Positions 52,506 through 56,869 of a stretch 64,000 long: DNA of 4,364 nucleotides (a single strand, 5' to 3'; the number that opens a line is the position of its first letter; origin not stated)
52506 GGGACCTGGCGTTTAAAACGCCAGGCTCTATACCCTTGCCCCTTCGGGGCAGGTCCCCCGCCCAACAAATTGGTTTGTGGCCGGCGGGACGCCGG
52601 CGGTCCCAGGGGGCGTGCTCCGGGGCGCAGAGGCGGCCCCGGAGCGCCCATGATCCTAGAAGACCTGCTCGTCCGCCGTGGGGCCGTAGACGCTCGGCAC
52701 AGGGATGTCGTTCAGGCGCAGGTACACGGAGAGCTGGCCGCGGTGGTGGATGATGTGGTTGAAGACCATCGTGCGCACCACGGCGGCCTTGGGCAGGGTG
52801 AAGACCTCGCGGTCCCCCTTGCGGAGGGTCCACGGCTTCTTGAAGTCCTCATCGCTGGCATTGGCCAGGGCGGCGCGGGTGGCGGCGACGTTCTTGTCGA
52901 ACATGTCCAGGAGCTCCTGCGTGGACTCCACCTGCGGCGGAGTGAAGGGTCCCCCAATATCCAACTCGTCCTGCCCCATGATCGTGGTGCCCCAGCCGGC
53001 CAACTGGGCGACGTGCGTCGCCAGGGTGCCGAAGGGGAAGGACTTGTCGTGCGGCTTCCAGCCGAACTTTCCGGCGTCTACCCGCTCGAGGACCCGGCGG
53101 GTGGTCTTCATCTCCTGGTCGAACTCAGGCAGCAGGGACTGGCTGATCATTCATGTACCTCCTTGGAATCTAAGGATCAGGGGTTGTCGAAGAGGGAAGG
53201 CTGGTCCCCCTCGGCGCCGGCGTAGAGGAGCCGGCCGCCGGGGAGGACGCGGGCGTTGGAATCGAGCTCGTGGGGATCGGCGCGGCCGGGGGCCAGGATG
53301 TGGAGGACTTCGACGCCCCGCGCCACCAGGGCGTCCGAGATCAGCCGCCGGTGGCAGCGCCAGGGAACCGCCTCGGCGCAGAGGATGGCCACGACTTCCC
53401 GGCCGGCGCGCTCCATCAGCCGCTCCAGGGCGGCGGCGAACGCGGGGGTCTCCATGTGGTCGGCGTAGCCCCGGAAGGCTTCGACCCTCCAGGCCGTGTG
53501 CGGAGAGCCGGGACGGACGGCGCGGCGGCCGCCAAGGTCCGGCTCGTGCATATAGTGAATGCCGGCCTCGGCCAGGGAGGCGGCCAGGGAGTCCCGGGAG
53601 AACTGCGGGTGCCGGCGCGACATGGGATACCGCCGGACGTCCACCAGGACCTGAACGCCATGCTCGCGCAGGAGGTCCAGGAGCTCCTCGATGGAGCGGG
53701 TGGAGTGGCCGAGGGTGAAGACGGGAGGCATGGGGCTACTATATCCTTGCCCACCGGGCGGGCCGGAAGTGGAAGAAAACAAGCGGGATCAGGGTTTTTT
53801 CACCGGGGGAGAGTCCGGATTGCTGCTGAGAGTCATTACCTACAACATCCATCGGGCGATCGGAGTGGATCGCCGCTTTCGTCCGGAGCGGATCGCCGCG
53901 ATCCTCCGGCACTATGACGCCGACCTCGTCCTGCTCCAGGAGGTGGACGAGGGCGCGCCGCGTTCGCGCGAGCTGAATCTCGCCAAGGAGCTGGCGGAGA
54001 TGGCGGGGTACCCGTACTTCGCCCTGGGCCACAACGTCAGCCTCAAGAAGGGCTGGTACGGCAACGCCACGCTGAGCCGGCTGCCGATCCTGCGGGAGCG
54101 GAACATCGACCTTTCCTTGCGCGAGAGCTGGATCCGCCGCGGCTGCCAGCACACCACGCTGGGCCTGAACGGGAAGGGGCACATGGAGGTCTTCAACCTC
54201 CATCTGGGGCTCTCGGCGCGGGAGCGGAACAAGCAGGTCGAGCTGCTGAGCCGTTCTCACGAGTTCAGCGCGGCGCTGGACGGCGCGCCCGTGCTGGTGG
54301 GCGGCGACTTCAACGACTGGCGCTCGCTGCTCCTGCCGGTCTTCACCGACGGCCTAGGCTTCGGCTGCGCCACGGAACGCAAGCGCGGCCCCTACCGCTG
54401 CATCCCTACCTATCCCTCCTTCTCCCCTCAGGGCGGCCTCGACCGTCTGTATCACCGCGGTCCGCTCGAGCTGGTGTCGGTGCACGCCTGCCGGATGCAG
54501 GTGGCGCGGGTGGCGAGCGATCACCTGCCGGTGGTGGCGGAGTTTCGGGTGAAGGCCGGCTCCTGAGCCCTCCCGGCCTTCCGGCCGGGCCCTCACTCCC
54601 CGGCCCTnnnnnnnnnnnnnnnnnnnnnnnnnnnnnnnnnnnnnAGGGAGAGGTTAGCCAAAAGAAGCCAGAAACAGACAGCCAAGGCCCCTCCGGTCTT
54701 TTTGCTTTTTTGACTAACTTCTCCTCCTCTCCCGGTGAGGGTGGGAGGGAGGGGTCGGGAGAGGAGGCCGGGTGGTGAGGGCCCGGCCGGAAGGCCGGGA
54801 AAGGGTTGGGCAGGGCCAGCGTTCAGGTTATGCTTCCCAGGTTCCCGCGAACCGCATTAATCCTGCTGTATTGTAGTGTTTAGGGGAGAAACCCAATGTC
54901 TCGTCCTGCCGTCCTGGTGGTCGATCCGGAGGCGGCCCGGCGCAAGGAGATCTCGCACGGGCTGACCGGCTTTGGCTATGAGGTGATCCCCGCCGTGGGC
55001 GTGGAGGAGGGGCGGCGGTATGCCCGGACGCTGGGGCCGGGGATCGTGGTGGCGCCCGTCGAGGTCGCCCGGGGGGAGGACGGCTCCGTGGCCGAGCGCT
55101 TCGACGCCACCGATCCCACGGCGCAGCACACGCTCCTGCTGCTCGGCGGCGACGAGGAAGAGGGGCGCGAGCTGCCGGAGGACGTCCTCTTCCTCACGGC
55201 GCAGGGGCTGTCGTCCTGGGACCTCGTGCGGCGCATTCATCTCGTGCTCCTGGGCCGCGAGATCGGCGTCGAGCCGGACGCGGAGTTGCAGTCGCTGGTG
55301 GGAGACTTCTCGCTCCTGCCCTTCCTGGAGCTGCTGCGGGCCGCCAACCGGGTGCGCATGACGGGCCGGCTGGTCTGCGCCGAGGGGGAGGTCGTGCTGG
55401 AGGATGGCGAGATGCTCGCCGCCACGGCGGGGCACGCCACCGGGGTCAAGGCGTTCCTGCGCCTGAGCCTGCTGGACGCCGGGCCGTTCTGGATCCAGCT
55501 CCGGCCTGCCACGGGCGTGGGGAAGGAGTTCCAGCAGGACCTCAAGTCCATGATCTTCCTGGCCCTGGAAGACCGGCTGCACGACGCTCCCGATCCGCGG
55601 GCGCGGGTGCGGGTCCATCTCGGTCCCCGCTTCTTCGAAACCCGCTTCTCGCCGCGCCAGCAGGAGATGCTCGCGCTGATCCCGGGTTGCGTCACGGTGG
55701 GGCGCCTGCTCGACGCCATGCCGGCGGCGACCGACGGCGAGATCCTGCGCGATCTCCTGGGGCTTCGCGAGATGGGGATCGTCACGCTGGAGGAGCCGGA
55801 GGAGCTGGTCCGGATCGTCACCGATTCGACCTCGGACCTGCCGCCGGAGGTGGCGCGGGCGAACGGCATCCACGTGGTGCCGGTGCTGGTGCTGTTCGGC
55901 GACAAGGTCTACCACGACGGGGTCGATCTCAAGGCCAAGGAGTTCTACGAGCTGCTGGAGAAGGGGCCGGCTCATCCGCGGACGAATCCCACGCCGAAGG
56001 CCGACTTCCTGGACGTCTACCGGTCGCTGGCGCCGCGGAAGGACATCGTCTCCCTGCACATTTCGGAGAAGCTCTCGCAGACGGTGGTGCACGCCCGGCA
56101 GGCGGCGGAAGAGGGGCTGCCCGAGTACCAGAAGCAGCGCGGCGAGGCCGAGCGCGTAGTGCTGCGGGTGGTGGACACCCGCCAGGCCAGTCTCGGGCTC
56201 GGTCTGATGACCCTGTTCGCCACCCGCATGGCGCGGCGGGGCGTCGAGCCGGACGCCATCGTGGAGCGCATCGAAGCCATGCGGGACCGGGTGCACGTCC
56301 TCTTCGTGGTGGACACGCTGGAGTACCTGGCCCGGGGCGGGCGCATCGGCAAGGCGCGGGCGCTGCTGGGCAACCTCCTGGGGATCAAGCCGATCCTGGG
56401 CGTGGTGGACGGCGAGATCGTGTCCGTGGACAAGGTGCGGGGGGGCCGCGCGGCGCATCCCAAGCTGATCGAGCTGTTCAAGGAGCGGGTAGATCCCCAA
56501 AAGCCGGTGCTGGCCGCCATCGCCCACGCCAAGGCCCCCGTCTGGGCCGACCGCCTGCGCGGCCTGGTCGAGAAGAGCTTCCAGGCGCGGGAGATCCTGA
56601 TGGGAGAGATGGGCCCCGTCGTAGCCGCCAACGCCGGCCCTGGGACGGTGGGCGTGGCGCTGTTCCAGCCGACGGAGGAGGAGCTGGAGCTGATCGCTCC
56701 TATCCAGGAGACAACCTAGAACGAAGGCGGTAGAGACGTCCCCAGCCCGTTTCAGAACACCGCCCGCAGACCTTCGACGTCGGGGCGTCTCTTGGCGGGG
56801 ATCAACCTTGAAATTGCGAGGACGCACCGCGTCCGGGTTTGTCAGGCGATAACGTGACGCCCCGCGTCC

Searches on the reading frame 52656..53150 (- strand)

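Call 3: search_protein_families(library=pfam, proteins=[window:52656-53150:-], max_evalue=0.01)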
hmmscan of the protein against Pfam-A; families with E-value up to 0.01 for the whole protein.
window:52656-53150:- (164 aa): 3 families
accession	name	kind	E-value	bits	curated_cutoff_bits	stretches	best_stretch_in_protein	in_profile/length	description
PF05163.17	DinB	-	1.1e-08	35.7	23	1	6-158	8-156/165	DinB family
PF12867.12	DinB_2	-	2.2e-08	35.1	24.8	1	10-140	2-128/128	DinB superfamily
PF04978.18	MST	-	0.00011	23.1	27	1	10-141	6-141/149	Mycothiol-S-transferase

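Call 74: search_protein_families(library=padloc, proteins=[window:52656-53150:-], max_evalue=0.001)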
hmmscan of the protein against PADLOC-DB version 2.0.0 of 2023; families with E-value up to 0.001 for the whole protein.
window:52656-53150:- (164 aa): 0 families

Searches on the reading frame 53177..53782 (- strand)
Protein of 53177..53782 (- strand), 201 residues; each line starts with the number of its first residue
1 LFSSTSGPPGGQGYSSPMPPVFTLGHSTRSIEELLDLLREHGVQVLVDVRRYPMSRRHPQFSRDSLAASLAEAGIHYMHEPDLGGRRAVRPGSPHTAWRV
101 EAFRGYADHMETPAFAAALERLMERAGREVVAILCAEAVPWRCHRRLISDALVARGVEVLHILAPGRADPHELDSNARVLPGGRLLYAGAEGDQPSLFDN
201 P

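Call 3: search_protein_families(library=pfam, proteins=[window:53177-53782:-], max_evalue=0.01)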
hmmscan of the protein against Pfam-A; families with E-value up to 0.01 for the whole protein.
window:53177-53782:- (201 aa): 3 families
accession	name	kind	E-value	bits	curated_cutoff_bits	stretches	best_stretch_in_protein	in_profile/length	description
PF04343.18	DUF488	-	1.3e-37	129.5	22.2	1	30-152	1-121/121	Domain of unknown function DUF488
PF22751.1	DUF488-N3a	-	0.00026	21.7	27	1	102-155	63-117/118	Active DUF488-N3 subclade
PF24370.1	DUF7526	-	0.0037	17.6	27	1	157-199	5-47/88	Family of unknown function (DUF7526)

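Call 74: search_protein_families(library=padloc, proteins=[window:53177-53782:-], max_evalue=0.001)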
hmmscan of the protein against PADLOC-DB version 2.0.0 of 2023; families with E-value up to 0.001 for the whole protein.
window:53177-53782:- (201 aa): 4 families
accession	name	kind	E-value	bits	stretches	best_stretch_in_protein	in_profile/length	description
PDLC04657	PDC-M45B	-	1.5e-35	120.7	1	21-172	6-153/204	-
PDLC04505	PDC-M19A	-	6.6e-22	76.3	1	19-155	149-284/294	-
PDLC04658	PDC-M45C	-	9.1e-12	43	1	21-155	3-135/145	-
PDLC04504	PDC-M19A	-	1.6e-11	42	1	21-153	91-222/234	-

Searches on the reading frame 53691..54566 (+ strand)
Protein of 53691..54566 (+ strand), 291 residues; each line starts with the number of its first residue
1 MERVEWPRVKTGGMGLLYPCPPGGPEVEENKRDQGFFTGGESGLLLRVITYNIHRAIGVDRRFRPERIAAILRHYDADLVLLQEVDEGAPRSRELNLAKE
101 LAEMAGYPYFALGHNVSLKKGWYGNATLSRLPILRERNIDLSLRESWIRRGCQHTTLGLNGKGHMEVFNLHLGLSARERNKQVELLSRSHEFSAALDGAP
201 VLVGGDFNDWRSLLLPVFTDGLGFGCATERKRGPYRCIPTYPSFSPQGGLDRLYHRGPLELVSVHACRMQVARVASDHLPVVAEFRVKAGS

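Call 3: search_protein_families(library=pfam, proteins=[window:53691-54566:+], max_evalue=0.01)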
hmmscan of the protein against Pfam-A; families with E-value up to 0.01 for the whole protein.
window:53691-54566:+ (291 aa): 2 families
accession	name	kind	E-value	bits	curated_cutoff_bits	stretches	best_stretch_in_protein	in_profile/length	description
PF03372.29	Exo_endo_phos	-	1.8e-19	70.8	24.5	1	49-278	1-225/225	Endonuclease/Exonuclease/phosphatase family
PF23226.1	Exo_endo_phos_PGAP2IP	-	0.0062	16.3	27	1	50-141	8-96/239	PGAP2IP, C-terminal nuclease-like domain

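Call 74: search_protein_families(library=padloc, proteins=[window:53691-54566:+], max_evalue=0.001)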
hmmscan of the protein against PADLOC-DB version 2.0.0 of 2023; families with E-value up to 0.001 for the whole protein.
window:53691-54566:+ (291 aa): 0 families

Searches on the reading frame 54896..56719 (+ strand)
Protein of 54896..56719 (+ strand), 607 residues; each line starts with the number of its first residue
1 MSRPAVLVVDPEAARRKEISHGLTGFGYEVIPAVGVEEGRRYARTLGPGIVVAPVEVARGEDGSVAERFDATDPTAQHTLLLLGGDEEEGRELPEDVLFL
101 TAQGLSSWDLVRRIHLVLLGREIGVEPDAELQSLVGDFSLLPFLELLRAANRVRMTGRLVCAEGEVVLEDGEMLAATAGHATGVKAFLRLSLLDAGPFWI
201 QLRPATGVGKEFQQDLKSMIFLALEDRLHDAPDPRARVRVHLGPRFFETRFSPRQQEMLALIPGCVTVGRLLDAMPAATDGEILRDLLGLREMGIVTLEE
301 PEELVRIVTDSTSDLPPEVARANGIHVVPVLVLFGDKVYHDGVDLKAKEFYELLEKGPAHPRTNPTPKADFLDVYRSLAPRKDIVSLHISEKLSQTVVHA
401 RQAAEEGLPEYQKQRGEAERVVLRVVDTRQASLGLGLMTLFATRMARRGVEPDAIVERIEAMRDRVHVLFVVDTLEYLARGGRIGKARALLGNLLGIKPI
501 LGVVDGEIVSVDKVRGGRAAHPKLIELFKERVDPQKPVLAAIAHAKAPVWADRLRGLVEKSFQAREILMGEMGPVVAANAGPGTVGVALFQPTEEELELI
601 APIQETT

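Call 23: find_related_loci(query=window:54896-56719:+, collection=genome_contigs, flank=10000)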
Query window:54896-56719:+ (607 aa) in genome_contigs; peptide patterns used: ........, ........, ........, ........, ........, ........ (x = any residue, [..] = any of these).
508 stretches matched a pattern; 15 encode a relative of the query (tblastn E <= 1e-3); 15 distinct loci.
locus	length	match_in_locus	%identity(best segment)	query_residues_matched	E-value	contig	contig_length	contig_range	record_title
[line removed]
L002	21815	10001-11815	78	1-605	0e+0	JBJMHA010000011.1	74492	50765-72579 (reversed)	MAG: Thermoanaerobaculia bacterium isolate H1_16_all_fractions_metab_conc_6_69_19 k255_785061, whole genome shotgun sequ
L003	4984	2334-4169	77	1-605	0e+0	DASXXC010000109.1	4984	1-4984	MAG TPA_asm: Thermoanaerobaculia bacterium isolate SMAG_U4788 k141_155241, whole genome shotgun sequence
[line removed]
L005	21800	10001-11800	76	1-601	0e+0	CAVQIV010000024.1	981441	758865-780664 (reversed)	MAG: Thermoanaerobaculaceae bacterium isolate MFD10043.bin.2.76 genome assembly, contig: contig_9211, whole genome shotg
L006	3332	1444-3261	71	1-605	0e+0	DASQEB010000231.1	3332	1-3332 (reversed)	MAG TPA_asm: Thermoanaerobaculia bacterium isolate SMAG_U11742 k141_515581, whole genome shotgun sequence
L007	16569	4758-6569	72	1-605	0e+0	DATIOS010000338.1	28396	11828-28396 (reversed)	MAG TPA_asm: Thermoanaerobaculia bacterium isolate SMAG_U15830 k141_1634060, whole genome shotgun sequence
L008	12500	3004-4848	76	1-602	0e+0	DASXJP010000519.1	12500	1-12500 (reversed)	MAG TPA_asm: Thermoanaerobaculia bacterium isolate SMAG_U5251 k141_942309, whole genome shotgun sequence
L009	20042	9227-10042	38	305-590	6e-48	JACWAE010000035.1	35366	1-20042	MAG: Dehalococcoidia bacterium isolate B_CHL_03 k141_62802, whole genome shotgun sequence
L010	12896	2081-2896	36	305-590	2e-46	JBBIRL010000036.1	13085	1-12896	MAG: Dehalococcoidia bacterium isolate CYF170214_bin_349 NODE_5405_length_13085_cov_4.509056, whole genome shotgun seque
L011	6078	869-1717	31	305-593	2e-39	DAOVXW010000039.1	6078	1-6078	MAG TPA_asm: Dehalococcoidia bacterium isolate CSMAG_1767 CSMAG_1767_k141_473513_length_6078_cov_10.6434, whole genome s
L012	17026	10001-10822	31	305-587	9e-38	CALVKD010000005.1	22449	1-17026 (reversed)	MAG: uncultured Bacilli bacterium isolate E04__bin42 genome assembly, contig: E04__k127_2787311, whole genome shotgun se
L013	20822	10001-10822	31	305-587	1e-37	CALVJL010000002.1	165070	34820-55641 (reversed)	MAG: uncultured Bacilli bacterium isolate BRZ_KC__bin21 genome assembly, contig: BRZ_KC__NODE_76_length_165070_cov_29.16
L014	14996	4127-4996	31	305-603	8e-32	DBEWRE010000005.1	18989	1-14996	MAG TPA_asm: Collinsella sp. isolate MAG286 k141_53215, whole genome shotgun sequence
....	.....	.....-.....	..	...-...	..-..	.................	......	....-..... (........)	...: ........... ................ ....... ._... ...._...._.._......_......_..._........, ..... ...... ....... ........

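Call 33: search_protein_families(library=pfam, proteins=[L004:2451-4082:+, L004:4099-4899:+, L004:4203-5795:+, L004:6056-7687:+, L004:6089-7393:-, L004:1407-2408:+, L004:1503-4214:-], max_evalue=0.001)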
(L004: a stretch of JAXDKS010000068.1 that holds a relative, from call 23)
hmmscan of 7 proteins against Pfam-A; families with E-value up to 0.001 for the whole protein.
L004:2451-4082:+ (543 aa): 4 families
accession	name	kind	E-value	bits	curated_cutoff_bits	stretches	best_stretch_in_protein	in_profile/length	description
PF00691.25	OmpA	-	1.5e-16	60.9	27.2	1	436-532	2-98/98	OmpA family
PF09084.16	NMT1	-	1.2e-12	48.6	20.5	1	117-321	17-214/216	NMT1/THI5 like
PF12974.12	Phosphonate-bd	-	7.2e-10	39.1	27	1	117-305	25-212/242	ABC transporter, phosphonate, periplasmic substrate-binding protein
PF13379.11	NMT1_2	-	1.3e-07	32.1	24.7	1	156-317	80-239/252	NMT1-like family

L004:4099-4899:+ (266 aa): 1 family
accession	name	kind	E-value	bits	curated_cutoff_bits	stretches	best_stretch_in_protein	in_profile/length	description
PF00528.27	BPD_transp_1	-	1.7e-21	77.2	26.4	1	90-256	1-179/184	Binding-protein-dependent transport system inner membrane component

L004:4203-5795:+ (530 aa): 2 families
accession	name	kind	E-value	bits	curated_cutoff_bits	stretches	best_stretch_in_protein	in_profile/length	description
PF00005.33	ABC_tran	-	1e-33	117.2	25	1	307-437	10-136/137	ABC transporter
PF13304.12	AAA_21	-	4.5e-05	24.1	27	0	310-333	1-24/304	AAA domain, putative AbiEii toxin, Type IV TA system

L004:6056-7687:+ (543 aa): 1 family
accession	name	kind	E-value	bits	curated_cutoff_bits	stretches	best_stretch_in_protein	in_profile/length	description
PF13231.12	PMT_2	-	0.0001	23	26.1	1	107-234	28-154/160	Dolichyl-phosphate-mannose-protein mannosyltransferase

L004:6089-7393:- (434 aa): 0 families

L004:1407-2408:+ (333 aa): 1 family
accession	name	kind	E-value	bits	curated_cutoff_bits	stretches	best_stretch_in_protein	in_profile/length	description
PF08766.16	DEK_C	-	0.00093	19.5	24.8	0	118-155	4-40/54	DEK C terminal domain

L004:1503-4214:- (903 aa): 0 families

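Call 74: search_protein_families(library=padloc, proteins=[window:54896-56719:+], max_evalue=0.001)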
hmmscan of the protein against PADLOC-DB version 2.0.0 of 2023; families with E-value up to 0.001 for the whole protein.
window:54896-56719:+ (607 aa): 0 families
